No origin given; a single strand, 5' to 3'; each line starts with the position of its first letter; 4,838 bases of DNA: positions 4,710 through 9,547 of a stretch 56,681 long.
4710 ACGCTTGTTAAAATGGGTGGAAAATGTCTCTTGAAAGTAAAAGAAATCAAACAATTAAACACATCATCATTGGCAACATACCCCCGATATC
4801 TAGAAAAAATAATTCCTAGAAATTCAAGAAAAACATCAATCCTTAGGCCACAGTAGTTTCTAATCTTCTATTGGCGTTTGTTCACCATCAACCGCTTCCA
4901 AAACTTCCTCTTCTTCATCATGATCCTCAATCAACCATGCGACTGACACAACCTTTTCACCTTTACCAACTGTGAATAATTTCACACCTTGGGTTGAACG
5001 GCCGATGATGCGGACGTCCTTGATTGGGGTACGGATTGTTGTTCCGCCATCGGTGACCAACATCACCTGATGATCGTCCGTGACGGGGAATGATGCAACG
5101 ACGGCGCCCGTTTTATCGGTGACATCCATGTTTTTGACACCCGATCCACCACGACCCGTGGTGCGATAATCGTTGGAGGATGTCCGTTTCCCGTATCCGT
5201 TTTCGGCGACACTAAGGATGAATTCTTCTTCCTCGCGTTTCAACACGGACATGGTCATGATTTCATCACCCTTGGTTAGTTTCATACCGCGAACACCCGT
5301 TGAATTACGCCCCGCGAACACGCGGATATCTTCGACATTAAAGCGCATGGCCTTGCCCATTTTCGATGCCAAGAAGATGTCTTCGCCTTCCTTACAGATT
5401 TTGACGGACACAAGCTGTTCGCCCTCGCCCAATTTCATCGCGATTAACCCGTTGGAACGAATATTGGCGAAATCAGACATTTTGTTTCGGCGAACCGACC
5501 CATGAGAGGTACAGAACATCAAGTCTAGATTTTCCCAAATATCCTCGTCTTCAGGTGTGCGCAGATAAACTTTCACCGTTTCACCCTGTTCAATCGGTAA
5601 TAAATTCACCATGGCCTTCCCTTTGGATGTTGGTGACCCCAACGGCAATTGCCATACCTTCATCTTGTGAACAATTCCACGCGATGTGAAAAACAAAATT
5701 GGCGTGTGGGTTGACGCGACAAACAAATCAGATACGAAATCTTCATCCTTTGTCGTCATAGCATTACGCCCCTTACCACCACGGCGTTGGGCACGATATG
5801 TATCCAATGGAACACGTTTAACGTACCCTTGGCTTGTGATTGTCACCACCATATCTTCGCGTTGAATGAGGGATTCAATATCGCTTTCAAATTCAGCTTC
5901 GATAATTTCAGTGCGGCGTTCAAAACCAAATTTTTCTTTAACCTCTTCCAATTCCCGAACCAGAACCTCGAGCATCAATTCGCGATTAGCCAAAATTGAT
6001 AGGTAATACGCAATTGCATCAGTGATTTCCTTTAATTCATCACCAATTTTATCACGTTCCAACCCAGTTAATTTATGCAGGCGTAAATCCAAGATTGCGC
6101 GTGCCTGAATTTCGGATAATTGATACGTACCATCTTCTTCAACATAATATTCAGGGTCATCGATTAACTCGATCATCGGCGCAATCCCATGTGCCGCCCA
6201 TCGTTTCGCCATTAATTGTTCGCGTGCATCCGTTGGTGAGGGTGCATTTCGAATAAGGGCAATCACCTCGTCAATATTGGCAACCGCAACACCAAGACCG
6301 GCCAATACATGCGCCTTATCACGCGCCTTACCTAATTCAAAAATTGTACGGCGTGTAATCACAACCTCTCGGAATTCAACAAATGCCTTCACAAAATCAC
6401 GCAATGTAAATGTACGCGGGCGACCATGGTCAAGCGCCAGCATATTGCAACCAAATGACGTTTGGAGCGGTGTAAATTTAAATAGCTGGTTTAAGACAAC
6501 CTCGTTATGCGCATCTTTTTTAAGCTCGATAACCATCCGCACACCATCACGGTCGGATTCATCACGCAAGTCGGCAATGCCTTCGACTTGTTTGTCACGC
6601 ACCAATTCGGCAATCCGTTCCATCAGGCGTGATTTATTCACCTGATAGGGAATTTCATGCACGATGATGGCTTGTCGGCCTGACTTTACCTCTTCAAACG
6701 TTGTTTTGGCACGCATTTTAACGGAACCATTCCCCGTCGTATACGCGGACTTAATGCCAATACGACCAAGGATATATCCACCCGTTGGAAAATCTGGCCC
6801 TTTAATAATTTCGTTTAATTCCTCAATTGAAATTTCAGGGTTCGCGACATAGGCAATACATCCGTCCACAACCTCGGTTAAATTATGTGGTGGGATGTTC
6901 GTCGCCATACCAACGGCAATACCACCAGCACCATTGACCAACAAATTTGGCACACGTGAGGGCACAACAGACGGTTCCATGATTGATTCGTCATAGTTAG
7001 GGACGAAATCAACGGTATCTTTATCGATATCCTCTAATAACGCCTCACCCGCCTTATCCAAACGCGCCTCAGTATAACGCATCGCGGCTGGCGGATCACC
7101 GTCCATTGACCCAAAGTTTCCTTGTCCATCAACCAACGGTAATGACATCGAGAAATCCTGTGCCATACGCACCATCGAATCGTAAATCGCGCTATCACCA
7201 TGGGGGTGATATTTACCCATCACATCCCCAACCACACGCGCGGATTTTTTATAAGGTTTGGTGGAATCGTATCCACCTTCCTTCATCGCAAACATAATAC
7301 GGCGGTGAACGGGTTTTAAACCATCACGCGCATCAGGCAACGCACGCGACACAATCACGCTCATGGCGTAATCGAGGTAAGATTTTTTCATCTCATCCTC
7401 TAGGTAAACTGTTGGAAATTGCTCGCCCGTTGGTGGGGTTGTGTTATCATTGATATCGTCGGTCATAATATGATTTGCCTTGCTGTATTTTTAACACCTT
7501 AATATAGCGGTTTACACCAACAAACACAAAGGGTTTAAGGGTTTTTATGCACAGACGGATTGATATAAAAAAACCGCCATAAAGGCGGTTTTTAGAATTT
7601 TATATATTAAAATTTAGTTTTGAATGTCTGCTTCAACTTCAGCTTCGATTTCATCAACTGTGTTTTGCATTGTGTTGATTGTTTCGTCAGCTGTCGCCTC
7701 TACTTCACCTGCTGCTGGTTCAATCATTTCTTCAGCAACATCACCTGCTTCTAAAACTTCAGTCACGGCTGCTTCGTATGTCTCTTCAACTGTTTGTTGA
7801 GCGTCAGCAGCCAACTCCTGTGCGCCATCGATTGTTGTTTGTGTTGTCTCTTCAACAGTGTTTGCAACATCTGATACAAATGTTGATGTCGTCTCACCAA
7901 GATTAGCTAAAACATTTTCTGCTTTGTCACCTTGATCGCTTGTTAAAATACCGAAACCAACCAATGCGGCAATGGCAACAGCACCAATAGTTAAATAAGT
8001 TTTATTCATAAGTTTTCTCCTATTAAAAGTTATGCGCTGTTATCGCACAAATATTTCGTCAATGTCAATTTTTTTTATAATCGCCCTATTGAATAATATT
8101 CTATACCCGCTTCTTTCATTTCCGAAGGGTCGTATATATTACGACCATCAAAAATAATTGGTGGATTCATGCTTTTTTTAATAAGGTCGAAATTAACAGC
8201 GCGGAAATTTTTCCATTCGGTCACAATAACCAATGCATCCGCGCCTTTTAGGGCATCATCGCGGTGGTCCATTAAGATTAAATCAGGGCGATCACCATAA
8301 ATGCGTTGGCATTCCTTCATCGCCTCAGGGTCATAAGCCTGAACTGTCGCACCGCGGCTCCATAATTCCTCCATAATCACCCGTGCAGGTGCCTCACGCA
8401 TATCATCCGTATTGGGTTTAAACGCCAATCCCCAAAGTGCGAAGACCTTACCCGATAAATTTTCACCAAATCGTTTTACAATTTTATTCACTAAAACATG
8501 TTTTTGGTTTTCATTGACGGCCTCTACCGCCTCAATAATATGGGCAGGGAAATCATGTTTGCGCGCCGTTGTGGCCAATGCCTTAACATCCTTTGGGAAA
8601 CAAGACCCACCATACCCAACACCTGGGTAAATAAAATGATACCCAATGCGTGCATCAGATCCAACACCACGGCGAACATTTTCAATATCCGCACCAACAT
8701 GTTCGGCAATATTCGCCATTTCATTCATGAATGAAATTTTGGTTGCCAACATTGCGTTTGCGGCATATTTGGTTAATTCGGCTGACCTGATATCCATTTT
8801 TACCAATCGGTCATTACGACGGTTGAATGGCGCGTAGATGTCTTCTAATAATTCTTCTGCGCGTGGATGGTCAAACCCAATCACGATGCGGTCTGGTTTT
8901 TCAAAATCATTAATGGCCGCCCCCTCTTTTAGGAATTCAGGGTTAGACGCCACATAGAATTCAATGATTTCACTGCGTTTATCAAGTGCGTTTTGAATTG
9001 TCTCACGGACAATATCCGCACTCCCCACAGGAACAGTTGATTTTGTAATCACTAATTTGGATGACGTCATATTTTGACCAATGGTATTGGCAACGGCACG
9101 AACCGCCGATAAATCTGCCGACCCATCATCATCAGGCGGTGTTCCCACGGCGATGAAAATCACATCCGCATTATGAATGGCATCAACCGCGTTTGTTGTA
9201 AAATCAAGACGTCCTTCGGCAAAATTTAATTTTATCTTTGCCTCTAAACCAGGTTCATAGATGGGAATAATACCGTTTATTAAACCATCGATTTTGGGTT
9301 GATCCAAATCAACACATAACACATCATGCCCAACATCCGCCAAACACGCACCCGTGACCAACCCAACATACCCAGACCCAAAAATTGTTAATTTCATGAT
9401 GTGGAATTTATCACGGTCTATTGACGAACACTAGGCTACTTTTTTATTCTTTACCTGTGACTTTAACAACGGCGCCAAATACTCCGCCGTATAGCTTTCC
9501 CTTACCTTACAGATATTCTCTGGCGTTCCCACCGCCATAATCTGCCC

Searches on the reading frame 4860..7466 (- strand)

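Call 35: search_protein_families(library=pfam, proteins=[window:4860-7466:-], max_evalue=0.00001)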
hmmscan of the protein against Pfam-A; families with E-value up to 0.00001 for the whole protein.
window:4860-7466:- (868 aa): 2 families
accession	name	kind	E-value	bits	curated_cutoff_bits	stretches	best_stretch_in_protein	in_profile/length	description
PF00521.26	DNA_topoisoIV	-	1.1e-157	525.8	31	1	41-506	1-431/432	DNA gyrase/topoisomerase IV, subunit A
PF03989.18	DNA_gyraseA_C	-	1.3e-65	217.1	27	5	538-584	1-47/48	DNA gyrase C-terminal domain, beta-propeller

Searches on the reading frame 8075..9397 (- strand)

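Call 35: search_protein_families(library=pfam, proteins=[window:8075-9397:-], max_evalue=0.00001)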
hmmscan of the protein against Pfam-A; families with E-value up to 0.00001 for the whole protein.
window:8075-9397:- (440 aa): 3 families
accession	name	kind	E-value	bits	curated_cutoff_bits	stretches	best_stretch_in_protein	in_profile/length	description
PF03721.20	UDPG_MGDP_dh_N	-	1.3e-62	211.2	27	1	1-187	1-187/187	UDP-glucose/GDP-mannose dehydrogenase family, NAD binding domain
PF00984.24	UDPG_MGDP_dh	-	2.2e-39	133.9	25.4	1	204-296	1-93/94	UDP-glucose/GDP-mannose dehydrogenase family, central domain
PF03720.21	UDPG_MGDP_dh_C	-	2.8e-35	121.2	30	1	320-424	1-103/103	UDP-glucose/GDP-mannose dehydrogenase family, UDP binding domain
